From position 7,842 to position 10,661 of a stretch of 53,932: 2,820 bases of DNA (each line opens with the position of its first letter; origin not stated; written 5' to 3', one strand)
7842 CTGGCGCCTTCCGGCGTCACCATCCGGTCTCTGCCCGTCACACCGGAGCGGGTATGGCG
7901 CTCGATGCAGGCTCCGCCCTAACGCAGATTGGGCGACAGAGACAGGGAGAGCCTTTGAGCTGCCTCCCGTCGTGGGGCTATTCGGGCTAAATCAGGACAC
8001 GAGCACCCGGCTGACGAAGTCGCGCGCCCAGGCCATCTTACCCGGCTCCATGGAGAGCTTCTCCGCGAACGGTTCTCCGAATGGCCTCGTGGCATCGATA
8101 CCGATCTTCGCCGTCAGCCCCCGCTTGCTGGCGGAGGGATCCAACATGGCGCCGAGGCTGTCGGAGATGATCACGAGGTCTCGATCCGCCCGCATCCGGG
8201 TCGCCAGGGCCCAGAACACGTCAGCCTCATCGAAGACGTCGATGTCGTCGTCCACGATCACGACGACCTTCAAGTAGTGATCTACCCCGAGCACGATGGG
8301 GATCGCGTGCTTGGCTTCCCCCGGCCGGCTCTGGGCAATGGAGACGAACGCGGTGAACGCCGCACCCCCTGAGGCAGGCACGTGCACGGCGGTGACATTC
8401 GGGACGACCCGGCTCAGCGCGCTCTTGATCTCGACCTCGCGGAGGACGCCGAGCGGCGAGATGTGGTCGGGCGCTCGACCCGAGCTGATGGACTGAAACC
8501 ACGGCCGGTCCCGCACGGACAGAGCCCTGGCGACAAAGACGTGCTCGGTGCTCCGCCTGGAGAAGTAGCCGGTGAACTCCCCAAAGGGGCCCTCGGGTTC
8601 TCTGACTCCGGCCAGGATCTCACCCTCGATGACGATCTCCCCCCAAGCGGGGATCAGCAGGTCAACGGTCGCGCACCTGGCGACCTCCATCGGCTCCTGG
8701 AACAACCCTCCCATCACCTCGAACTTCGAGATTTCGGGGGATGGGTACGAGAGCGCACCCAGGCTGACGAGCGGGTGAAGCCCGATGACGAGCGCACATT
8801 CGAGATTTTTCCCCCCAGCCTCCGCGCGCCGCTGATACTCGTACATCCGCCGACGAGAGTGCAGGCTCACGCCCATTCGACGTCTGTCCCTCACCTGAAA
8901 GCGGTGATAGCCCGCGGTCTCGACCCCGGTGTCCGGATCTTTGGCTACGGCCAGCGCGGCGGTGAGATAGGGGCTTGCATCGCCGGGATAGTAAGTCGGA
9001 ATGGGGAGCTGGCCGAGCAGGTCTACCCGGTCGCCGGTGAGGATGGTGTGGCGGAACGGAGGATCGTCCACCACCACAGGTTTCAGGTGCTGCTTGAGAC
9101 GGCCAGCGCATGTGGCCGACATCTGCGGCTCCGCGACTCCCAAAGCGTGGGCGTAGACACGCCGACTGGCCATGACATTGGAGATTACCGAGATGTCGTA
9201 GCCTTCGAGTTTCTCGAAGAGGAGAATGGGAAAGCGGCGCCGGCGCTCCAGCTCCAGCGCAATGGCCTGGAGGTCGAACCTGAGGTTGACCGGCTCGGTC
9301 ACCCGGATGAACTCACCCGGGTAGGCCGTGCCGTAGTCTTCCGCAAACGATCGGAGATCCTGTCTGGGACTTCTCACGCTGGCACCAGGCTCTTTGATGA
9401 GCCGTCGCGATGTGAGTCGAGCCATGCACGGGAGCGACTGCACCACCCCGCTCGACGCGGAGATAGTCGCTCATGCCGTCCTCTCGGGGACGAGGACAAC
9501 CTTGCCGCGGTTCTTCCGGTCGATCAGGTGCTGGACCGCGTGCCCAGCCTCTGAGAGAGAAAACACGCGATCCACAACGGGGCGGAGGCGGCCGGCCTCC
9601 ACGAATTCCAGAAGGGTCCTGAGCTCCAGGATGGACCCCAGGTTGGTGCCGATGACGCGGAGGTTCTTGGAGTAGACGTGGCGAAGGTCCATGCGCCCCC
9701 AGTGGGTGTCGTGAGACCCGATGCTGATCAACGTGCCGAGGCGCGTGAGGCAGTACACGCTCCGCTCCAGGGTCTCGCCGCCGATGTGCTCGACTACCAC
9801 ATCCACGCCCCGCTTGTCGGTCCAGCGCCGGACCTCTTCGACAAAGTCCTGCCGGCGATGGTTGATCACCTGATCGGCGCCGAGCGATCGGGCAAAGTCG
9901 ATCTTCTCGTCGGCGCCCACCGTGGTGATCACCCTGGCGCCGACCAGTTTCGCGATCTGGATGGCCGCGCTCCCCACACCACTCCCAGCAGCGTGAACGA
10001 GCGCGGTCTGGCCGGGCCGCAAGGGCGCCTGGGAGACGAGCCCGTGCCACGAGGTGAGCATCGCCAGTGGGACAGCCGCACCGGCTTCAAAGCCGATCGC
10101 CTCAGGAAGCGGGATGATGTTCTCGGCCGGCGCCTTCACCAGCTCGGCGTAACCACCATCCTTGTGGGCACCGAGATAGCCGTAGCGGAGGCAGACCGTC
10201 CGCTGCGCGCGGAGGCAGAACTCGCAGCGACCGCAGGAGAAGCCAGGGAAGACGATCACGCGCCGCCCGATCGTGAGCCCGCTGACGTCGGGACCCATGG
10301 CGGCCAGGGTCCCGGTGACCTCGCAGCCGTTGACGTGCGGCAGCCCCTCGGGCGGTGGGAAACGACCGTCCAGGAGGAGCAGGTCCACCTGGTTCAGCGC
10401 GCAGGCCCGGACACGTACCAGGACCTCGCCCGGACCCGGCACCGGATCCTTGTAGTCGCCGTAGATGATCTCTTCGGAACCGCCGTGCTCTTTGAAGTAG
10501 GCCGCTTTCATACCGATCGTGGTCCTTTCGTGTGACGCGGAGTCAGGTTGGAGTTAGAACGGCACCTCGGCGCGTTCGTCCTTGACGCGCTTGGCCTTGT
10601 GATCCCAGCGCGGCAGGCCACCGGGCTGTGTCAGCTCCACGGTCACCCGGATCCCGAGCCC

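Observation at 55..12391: Variant hmf-like pathway for a heteroaromatic (di)carboxylate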

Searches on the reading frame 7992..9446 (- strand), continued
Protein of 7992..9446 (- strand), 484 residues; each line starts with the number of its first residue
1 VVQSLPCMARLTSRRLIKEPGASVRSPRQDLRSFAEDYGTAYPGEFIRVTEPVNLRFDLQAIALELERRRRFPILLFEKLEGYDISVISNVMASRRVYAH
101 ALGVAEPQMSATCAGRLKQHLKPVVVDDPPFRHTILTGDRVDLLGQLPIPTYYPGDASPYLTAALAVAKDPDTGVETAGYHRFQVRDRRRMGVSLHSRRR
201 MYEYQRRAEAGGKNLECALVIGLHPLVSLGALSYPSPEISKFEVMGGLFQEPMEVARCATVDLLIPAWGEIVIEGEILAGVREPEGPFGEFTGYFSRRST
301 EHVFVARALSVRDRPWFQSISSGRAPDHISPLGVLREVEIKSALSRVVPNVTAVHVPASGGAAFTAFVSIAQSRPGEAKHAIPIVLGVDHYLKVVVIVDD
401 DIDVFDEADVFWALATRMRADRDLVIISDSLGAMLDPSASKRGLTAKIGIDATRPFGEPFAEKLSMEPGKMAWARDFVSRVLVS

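Call 51: search_solved_structures(query=window:7992-9374:-, max_evalue=1e-60, show_alignments=1)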
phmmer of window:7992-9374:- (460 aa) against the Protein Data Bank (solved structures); distinct sequences matched with E-value up to 1e-60: 2.
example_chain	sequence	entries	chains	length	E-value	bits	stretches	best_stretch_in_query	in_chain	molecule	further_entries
6h6v_A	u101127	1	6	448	1.4e-80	274.7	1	20-436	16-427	3-polyprenyl-4-hydroxybenzoate decarboxylase and related decarboxylases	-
6h6x_B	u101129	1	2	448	3.1e-79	270.3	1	20-436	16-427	3-polyprenyl-4-hydroxybenzoate decarboxylase and related decarboxylases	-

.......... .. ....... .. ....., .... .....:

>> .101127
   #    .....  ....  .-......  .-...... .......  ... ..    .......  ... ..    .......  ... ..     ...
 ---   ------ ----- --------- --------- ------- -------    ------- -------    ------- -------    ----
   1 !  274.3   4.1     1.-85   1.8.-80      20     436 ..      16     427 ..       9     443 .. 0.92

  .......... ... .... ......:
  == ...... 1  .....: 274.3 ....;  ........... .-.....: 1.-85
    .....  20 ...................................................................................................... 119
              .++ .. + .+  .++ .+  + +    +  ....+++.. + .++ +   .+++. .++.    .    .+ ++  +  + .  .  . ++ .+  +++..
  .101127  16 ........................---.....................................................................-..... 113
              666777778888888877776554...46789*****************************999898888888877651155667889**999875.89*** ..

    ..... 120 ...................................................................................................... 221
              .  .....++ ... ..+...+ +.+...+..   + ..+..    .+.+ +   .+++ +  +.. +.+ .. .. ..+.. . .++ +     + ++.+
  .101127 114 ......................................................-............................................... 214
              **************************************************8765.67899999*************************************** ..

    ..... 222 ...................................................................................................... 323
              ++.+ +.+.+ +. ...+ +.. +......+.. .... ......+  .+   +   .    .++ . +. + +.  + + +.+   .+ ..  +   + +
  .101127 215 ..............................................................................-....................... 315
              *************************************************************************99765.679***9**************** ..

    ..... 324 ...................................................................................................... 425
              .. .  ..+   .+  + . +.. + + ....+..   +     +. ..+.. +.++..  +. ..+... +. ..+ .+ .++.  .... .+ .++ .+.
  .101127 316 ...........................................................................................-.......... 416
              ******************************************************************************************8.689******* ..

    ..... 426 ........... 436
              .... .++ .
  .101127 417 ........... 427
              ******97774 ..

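Call 59: get_annotated_region(hit=H23, flank=12000)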
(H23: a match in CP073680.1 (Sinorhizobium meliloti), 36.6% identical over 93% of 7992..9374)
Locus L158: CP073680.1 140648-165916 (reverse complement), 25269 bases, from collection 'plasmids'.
description: Sinorhizobium meliloti strain ABS7 plasmid pSymB, complete sequence
organism: Sinorhizobium meliloti (NCBI taxid 382)
taxonomy: Bacteria; Pseudomonadota; Alphaproteobacteria; Hyphomicrobiales; Rhizobiaceae; Sinorhizobium; Sinorhizobium meliloti
host: -; source: Medicago truncatula,cell culture; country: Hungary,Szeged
typing (MOB-suite, as given by PLSDB): mobilizable; relaxase MOBQ
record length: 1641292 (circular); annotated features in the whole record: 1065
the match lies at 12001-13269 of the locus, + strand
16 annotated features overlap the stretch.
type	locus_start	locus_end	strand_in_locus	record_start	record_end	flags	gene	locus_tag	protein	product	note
CDS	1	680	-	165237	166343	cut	-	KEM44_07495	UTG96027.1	iron-containing alcohol dehydrogenase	-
CDS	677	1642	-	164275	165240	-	pdxA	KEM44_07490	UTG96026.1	4-hydroxythreonine-4-phosphate dehydrogenase PdxA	-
CDS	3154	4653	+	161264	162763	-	-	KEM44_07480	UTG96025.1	peptide ABC transporter substrate-binding protein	-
CDS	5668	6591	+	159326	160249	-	-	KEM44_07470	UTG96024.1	ABC transporter permease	-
CDS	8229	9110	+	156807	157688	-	-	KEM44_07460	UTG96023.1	dihydrodipicolinate synthase family protein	-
CDS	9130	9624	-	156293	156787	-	-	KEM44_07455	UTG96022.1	DUF2243 domain-containing protein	-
CDS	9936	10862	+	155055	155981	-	-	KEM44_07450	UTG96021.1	amidohydrolase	-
CDS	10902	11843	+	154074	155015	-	-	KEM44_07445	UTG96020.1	amidohydrolase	-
CDS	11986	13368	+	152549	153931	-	-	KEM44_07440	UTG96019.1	UbiD family decarboxylase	-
CDS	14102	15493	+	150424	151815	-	-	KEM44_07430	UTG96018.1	purine permease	-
CDS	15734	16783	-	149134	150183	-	-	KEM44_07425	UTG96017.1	GTP-binding protein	-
CDS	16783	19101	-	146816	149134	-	-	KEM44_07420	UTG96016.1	xanthine dehydrogenase family protein molybdopterin-binding subunit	-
CDS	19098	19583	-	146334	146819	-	-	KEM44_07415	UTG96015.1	(2Fe-2S)-binding protein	-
CDS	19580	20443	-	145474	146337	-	-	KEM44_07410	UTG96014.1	xanthine dehydrogenase family protein subunit M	-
CDS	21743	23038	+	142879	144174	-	-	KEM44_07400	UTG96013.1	amidohydrolase family protein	-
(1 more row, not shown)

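Call 60: get_annotated_region(hit=H10, flank=12000)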
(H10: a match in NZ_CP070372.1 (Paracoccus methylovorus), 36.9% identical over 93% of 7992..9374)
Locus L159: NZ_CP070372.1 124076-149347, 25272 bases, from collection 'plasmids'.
description: Paracoccus methylovorus strain H4-D09 plasmid p2, complete sequence
organism: Paracoccus methylovorus (NCBI taxid 2812658)
taxonomy: Bacteria; Pseudomonadota; Alphaproteobacteria; Rhodobacterales; Paracoccaceae; Paracoccus; Paracoccus methylovorus
host: -; source: whole organism,grassland soil; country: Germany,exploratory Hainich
typing (MOB-suite, as given by PLSDB): mobilizable; replicon rep_cluster_229; relaxase MOBP
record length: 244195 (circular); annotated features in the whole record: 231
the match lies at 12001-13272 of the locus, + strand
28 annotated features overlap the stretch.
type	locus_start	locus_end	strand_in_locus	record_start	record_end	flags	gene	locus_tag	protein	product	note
CDS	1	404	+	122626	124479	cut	-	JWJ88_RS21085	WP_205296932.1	ABC transporter ATP-binding protein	-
CDS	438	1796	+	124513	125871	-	-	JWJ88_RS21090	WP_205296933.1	FAD-binding oxidoreductase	-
CDS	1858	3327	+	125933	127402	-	aldA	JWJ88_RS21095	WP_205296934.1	aldehyde dehydrogenase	-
CDS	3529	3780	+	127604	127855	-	-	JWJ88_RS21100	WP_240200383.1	helix-turn-helix domain-containing protein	-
CDS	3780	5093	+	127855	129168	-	-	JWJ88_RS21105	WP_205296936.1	type II toxin-antitoxin system HipA family toxin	-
CDS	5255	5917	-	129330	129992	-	-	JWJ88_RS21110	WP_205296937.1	calcium-binding protein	-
CDS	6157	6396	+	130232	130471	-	-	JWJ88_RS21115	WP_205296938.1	PepSY domain-containing protein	-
CDS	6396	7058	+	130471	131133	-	-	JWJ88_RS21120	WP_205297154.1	response regulator transcription factor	GO:0000160 - phosphorelay signal transduction system [Evidence IEA]; GO:0006355 - regulation of DNA-templated ...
CDS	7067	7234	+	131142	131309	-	-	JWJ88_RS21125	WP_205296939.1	hypothetical protein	-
CDS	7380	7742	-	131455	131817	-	tnpB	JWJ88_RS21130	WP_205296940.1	IS66 family insertion sequence element accessory protein TnpB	-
CDS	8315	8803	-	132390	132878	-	-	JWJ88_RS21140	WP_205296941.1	transposase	GO:0006313 - DNA transposition [Evidence IEA]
CDS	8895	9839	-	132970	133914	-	-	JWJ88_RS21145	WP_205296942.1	LysR substrate-binding domain-containing protein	-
CDS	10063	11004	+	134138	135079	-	-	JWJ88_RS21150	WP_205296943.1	amidohydrolase family protein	-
CDS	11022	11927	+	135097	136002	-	-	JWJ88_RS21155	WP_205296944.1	amidohydrolase family protein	-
CDS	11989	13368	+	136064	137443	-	-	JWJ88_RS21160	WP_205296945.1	UbiD family decarboxylase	-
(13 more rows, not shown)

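Call 88: find_encoding_contigs(protein=P0043, flank=10000, max_places=1)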
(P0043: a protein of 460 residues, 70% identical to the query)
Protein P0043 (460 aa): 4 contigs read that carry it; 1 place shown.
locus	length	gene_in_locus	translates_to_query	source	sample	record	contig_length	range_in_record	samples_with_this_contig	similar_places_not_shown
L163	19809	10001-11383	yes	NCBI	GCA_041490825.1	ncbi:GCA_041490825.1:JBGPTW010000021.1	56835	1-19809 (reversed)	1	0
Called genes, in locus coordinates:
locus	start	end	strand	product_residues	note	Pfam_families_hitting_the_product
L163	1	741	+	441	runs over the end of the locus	PF00501:AMP-binding, PF14535:AMP-binding_C_2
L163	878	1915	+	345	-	PF08240:ADH_N, PF00107:ADH_zinc_N, PF13602:ADH_zinc_N_2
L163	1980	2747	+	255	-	PF00378:ECH_1, PF16113:ECH_2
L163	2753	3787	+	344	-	PF00296:Bac_luciferase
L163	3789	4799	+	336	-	PF16868:NMT1_3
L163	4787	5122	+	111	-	PF07969:Amidohydro_3 (weak)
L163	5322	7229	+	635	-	PF06808:DctM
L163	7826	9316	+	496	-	PF20695:UbiD_N, PF01977:UbiD, PF20696:UbiD_C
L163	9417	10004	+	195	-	PF02441:Flavoprotein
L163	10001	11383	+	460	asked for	PF20695:UbiD_N, PF01977:UbiD, PF20696:UbiD_C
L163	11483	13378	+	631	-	-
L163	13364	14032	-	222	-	-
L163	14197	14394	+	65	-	-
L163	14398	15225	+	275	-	PF13189:Cytidylate_kin2, PF04972:BON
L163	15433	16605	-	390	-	PF00089:Trypsin, PF13365:Trypsin_2, PF00595:PDZ (weak), PF13180:PDZ_2, PF17820:PDZ_6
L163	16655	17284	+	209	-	PF12710:HAD (faint), PF00702:Hydrolase, PF08282:Hydrolase_3 (weak)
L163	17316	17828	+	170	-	PF09835:DUF2062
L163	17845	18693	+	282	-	PF21088:MS_channel_1st (weak), PF00924:MS_channel_2nd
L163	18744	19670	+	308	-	PF00483:NTP_transferase, PF12804:NTP_transf_3 (weak)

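Call 89: find_encoding_contigs(protein=P0044, flank=10000, max_places=1)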
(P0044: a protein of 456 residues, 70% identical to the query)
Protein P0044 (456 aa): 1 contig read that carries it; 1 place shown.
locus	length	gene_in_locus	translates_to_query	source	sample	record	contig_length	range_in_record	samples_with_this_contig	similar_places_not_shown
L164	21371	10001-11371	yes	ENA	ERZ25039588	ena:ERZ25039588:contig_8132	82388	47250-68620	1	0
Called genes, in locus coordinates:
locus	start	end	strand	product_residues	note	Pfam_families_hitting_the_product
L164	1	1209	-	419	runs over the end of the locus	PF27533:CapK_C (weak)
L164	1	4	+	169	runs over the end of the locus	-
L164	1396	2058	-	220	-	PF07719:TPR_2 (faint), PF13176:TPR_7 (faint), PF13428:TPR_14 (faint), PF17874:TPR_MalT (faint), PF13424:TPR_12 (weak)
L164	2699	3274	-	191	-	-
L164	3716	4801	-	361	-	PF12773:DZR, PF13240:Zn_Ribbon_1 (weak), PF13248:Zn_ribbon_3 (faint), PF00211:Guanylate_cyc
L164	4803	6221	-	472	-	PF00583:Acetyltransf_1, PF08241:Methyltransf_11, PF13649:Methyltransf_25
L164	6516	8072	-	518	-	PF00355:Rieske, PF13806:Rieske_2, PF07992:Pyr_redox_2, PF13450:NAD_binding_8 (faint), PF00070:Pyr_redox, PF14759:Reductase_C (weak)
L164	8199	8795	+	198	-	-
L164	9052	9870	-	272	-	PF00149:Metallophos, PF12850:Metallophos_2 (weak)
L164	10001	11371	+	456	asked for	PF20695:UbiD_N, PF01977:UbiD, PF20696:UbiD_C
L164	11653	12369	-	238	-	PF01411:tRNA-synt_2c, PF07973:tRNA_SAD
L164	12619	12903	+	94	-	PF07969:Amidohydro_3 (weak)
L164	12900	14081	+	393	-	PF02746:MR_MLE_N, PF13378:MR_MLE_C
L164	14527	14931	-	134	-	-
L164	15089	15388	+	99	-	PF02604:PhdYeFM_antitox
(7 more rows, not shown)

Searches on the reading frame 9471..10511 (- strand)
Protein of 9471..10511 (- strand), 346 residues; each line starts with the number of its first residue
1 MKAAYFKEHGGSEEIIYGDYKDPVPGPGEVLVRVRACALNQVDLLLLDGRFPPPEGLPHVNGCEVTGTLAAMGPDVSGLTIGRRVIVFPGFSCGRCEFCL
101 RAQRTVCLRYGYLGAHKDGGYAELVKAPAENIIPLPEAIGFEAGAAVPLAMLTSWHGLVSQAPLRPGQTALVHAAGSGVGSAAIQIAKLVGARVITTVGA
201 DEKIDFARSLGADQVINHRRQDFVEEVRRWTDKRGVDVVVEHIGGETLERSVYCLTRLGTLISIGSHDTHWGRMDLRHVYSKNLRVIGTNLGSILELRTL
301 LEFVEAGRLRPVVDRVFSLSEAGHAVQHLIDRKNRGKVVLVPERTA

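Call 3: search_protein_families(library=pfam, proteins=[window:9471-10511:-])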
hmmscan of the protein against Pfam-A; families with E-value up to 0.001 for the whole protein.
window:9471-10511:- (346 aa): 3 families
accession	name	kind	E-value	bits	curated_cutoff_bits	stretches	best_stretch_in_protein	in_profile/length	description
PF00107.32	ADH_zinc_N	-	1.2e-32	113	31.8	1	178-305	1-128/129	Zinc-binding dehydrogenase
PF13602.12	ADH_zinc_N_2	-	5.4e-26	92.5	27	1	210-340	1-134/134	Zinc-binding dehydrogenase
PF08240.17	ADH_N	-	5.4e-26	91.3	23.5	1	26-137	1-104/104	Alcohol dehydrogenase GroES-like domain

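Call 4: search_protein_families(library=ncbifam, proteins=[window:9471-10511:-])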
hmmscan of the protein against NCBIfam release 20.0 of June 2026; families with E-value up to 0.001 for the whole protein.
window:9471-10511:- (346 aa): 27 families (the best 25 are shown)
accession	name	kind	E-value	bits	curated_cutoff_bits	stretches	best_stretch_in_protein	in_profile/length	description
TIGR02824.1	quinone_pig3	subfamily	1.1e-73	248.1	296.8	2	117-341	90-324/325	putative NAD(P)H quinone oxidoreductase, PIG3 family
NF010344.0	PRK13771.1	subfamily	1.7e-54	185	349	1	1-340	1-331/334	putative alcohol dehydrogenase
NF041172.1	AcrlCoa_red_Thmprot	equivalog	3.2e-47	161.1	500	1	1-340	1-332/334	acryloyl-CoA reductase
NF008024.0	PRK10754.1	subfamily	4.4e-41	141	348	2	119-341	93-326/327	NADPH:quinone reductase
TIGR01751.1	crot-CoA-red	equivalog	1.6e-39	135.8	378.55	1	58-340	78-386/398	crotonyl-CoA carboxylase/reductase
NF041097.1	keto_inos_dh_IolM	equivalog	1.1e-36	126.3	450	1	18-339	43-387/389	scyllo-inosose 3-dehydrogenase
NF041183.1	Pks2_ls1_myc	equivalog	9.8e-36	122.1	2400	1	18-340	1423-1727/2086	sulfolipid-1 biosynthesis phthioceranic/hydroxyphthioceranic acid synthase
NF006940.0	PRK09422.1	equivalog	9.7e-33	113.5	344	1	27-340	24-333/338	alcohol dehydrogenase AdhP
NF047908.1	AldhRedAhr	equivalog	9.9e-33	113.4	470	1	21-340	22-333/335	NADPH-dependent aldehyde reductase Ahr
NF003808.0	PRK05396.1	equivalog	2.2e-32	112.3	380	1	15-341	13-339/341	L-threonine 3-dehydrogenase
TIGR00692.1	tdh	equivalog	1e-31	110.2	458.35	1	18-341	14-339/340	L-threonine 3-dehydrogenase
NF007489.0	PRK10083.1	equivalog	1.8e-29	102.8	376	1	20-232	17-227/339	Zn-dependent oxidoreductase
TIGR03451.1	mycoS_dep_FDH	equivalog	1.7e-27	96.2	512.9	2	162-295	172-307/358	S-(hydroxymethyl)mycothiol dehydrogenase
TIGR03989.1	Rxyl_3153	subfamily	1.9e-24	86.6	440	2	119-334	139-363/370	NDMA-dependent alcohol dehydrogenase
TIGR03201.1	dearomat_had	equivalog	2.8e-23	82.6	338.65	1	24-339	20-346/349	6-hydroxycyclohex-1-ene-1-carbonyl-CoA dehydrogenase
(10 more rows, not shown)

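Call 46: search_solved_structures(query=window:9471-10511:-, max_evalue=1e-25)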
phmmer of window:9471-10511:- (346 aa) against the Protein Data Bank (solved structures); distinct sequences matched with E-value up to 1e-25: 70 (the best 60 are shown).
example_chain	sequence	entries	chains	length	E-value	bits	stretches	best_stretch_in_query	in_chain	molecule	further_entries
2eih_A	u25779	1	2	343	7.6e-81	275.1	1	1-340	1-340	Alcohol dehydrogenase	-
5k1s_A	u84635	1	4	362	6.9e-46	160.1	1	2-343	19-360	Oxidoreductase, zinc-binding dehydrogenase family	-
2oby_A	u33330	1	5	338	5.2e-41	144.1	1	118-340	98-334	Putative quinone oxidoreductase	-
2j8z_A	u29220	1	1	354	6.6e-41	143.8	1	118-340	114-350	QUINONE OXIDOREDUCTASE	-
1rjw_A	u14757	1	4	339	3.7e-40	141.3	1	17-342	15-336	Alcohol dehydrogenase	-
1yb5_A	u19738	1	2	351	5.9e-40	140.6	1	118-340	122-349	Quinone oxidoreductase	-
3pii_A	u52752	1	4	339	6.1e-40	140.6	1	17-342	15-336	Alcohol dehydrogenase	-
4jbg_A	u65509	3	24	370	8.2e-40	140.2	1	2-342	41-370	Alcohol dehydrogenase (Zinc)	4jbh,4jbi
4dup_A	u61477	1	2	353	9.1e-40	140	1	115-340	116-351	quinone oxidoreductase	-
2eer_A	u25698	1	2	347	1.6e-36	129.4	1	20-342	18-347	NAD-dependent alcohol dehydrogenase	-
6iqd_A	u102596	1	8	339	2.6e-36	128.6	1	19-340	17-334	Alcohol dehydrogenase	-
4j6f_A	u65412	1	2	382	5e-36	127.7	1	3-343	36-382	Putative alcohol dehydrogenase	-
1jvb_A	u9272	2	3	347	8.6e-36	126.9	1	23-342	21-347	NAD(H)-DEPENDENT ALCOHOL DEHYDROGENASE | NAD-dependent alcohol dehydrogenase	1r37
1nto_A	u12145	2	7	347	1.2e-35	126.4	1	23-342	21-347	NAD-dependent alcohol dehydrogenase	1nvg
9u4x_A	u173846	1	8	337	1.3e-35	126.3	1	18-340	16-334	Alcohol dehydrogenase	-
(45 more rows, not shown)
